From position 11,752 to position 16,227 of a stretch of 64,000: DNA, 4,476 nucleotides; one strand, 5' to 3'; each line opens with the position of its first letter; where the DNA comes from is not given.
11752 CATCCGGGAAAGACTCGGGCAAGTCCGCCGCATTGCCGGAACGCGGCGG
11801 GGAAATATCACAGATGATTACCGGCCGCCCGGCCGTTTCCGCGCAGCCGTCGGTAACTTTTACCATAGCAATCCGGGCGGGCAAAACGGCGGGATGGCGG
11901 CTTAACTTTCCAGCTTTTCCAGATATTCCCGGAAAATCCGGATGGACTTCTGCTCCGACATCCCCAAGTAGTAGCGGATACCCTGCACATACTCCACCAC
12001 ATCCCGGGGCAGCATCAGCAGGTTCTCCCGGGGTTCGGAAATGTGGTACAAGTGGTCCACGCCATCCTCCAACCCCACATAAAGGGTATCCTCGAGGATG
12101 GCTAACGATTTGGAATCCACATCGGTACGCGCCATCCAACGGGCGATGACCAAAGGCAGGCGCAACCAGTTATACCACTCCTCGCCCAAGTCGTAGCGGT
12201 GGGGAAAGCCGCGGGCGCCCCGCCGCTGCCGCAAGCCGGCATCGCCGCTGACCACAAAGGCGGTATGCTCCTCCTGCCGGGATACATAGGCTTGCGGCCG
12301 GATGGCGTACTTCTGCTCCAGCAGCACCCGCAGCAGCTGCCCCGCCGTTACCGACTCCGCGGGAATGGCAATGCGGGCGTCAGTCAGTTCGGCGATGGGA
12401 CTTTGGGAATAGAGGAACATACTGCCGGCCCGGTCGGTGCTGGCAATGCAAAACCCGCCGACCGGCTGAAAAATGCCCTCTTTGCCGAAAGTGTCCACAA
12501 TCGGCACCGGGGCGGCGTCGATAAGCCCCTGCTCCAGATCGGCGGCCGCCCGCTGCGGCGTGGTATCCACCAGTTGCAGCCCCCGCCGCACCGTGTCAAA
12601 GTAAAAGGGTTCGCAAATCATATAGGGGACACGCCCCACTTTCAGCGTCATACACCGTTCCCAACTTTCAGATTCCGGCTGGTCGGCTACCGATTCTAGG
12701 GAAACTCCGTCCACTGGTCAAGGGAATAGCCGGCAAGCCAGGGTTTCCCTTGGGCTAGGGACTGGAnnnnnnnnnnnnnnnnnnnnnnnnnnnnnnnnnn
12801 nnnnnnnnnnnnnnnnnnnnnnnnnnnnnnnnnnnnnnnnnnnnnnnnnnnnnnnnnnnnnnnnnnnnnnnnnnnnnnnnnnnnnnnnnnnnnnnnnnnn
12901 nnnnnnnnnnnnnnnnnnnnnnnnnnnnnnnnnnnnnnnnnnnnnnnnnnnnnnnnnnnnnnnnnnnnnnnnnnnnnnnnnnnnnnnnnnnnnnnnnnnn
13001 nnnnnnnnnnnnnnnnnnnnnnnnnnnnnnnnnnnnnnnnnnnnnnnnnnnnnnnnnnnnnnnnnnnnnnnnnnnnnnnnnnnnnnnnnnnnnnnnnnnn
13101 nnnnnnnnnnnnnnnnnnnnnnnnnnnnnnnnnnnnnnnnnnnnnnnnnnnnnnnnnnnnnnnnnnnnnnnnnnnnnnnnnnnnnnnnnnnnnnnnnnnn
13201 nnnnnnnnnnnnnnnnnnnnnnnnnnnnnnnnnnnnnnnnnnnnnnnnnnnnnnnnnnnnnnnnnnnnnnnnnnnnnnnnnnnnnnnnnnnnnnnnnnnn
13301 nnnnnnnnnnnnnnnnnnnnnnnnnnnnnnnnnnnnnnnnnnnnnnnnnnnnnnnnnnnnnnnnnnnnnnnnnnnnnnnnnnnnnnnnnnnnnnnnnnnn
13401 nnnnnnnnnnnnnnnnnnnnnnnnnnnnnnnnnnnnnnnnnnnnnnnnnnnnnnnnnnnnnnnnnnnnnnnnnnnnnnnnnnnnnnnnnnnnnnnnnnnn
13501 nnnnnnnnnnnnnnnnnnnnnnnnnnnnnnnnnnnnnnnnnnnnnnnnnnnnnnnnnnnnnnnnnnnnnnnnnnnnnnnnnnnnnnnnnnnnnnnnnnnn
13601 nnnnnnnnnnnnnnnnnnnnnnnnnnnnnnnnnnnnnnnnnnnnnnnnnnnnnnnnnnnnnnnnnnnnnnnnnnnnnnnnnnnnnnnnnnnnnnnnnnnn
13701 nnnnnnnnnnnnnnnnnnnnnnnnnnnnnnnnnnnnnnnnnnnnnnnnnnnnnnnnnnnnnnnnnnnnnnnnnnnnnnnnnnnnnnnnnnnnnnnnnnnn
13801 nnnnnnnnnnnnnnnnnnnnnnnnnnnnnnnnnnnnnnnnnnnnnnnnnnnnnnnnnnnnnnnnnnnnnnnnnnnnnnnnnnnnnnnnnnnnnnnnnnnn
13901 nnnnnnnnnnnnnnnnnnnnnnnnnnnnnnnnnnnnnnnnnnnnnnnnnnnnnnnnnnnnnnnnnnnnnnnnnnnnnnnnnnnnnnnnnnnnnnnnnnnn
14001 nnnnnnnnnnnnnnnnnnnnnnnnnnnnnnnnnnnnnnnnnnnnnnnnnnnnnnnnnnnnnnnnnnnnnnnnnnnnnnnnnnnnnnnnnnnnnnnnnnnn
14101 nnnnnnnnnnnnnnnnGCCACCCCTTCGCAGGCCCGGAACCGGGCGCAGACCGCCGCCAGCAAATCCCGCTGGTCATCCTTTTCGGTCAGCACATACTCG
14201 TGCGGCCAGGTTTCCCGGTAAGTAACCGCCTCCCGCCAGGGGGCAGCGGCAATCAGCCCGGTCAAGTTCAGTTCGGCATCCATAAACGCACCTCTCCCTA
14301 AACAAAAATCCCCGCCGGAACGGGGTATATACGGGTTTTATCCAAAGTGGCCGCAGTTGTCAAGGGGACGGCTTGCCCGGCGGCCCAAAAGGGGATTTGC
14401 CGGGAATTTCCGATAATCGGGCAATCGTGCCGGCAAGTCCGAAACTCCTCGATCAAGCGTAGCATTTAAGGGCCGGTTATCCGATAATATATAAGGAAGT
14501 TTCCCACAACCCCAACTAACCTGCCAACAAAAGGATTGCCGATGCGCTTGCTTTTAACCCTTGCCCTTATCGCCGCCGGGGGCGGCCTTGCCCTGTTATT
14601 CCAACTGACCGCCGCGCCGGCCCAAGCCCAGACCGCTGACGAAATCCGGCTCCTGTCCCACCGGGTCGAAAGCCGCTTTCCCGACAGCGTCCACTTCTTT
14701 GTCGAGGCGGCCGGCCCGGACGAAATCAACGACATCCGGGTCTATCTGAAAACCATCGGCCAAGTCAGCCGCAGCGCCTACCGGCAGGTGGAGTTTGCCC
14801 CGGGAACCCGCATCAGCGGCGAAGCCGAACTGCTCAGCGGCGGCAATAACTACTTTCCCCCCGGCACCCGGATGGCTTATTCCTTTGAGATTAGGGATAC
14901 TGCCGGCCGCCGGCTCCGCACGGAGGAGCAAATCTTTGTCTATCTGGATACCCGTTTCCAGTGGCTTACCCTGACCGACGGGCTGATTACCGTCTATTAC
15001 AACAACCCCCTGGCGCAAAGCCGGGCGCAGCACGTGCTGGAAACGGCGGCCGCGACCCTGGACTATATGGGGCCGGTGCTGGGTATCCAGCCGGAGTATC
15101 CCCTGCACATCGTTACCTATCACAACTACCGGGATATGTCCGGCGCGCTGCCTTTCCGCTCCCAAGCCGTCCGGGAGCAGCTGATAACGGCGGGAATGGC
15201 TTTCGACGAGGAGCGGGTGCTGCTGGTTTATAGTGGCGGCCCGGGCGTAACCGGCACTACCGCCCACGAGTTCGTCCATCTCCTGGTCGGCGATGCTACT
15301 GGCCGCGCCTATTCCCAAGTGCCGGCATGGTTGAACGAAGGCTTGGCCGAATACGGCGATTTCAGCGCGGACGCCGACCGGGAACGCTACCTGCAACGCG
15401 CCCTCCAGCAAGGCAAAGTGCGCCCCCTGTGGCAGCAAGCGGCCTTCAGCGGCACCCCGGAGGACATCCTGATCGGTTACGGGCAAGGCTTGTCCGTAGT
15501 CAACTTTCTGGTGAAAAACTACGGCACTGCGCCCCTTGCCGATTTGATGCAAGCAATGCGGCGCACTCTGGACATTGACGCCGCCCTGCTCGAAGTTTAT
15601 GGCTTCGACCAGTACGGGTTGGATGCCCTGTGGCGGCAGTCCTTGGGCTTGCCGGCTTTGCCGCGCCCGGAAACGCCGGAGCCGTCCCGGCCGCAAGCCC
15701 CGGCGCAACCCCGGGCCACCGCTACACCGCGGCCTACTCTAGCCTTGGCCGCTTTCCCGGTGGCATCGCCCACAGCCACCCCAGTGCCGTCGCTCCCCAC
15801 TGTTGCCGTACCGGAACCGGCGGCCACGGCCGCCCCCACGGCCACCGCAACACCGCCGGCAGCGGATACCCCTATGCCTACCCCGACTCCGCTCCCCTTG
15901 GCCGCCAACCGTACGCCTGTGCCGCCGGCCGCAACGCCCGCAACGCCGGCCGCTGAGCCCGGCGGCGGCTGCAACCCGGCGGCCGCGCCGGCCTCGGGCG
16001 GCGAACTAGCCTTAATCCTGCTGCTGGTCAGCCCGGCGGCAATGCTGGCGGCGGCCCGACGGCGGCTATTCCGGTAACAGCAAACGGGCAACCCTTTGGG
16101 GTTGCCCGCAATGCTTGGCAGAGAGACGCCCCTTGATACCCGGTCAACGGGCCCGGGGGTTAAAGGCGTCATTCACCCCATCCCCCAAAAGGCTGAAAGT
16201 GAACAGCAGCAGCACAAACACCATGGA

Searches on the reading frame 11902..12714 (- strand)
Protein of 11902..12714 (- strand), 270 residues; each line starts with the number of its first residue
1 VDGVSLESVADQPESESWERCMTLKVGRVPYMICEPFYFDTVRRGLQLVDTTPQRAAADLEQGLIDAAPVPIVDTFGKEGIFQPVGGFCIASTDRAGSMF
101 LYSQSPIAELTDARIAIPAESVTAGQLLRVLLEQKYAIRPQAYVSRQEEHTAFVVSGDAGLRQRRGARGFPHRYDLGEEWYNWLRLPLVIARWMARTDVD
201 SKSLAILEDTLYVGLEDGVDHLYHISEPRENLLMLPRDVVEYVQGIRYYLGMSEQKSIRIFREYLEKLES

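Call 39: search_protein_families(library=pfam, proteins=[window:11902-12714:-], max_evalue=0.00001)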
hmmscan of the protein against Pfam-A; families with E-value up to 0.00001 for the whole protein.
window:11902-12714:- (270 aa): 1 family
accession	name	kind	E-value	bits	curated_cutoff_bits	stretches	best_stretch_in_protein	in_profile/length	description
PF02621.19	VitK2_biosynth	-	2.7e-35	122.5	26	1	24-266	1-251/252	Menaquinone biosynthesis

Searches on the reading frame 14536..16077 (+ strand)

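Call 39: search_protein_families(library=pfam, proteins=[window:14536-16077:+], max_evalue=0.00001)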
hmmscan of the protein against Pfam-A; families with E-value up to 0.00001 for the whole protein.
window:14536-16077:+ (513 aa): 1 family
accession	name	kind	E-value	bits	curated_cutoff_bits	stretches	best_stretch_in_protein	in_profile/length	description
PF13485.12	Peptidase_MA_2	-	6.3e-27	95.1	32.4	1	181-370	12-199/201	Peptidase MA superfamily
